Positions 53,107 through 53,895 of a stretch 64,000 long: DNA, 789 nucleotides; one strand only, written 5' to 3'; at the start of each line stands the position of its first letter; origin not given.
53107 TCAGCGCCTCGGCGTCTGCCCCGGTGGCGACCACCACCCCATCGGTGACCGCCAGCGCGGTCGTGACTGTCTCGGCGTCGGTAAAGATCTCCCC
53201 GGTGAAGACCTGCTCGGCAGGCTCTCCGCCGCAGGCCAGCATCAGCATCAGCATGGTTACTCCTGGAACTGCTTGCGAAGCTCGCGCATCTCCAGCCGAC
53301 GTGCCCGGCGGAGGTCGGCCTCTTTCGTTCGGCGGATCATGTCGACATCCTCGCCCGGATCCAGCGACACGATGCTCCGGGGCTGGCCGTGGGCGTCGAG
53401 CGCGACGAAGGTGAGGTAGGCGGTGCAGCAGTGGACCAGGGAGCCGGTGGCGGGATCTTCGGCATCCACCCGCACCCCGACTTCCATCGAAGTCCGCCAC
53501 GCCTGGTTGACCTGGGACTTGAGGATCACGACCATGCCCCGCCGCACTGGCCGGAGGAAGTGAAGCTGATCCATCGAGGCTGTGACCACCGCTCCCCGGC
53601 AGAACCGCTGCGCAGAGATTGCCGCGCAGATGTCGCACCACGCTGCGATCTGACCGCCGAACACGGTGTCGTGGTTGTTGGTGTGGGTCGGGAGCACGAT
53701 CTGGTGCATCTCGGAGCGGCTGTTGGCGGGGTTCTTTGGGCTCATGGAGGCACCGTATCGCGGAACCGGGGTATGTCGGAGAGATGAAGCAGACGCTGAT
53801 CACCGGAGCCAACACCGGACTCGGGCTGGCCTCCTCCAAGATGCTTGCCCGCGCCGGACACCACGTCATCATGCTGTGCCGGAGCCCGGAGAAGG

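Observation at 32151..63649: Seven members of one rSAM subfamily in two loci within 32 kb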

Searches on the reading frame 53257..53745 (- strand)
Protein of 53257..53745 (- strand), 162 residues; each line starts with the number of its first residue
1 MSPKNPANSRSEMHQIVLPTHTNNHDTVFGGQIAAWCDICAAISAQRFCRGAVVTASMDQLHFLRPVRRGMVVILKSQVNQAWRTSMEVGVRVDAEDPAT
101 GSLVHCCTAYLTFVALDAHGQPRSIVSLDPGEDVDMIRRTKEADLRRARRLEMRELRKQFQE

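Call 52: search_protein_families(library=pfam, proteins=[window:53257-53745:-], max_evalue=0.01)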
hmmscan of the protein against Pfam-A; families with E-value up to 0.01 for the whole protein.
window:53257-53745:- (162 aa): 1 family
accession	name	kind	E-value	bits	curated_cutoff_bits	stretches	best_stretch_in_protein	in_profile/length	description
PF03061.28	4HBT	-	4.3e-18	65.8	20.6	1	26-100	2-77/79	Thioesterase superfamily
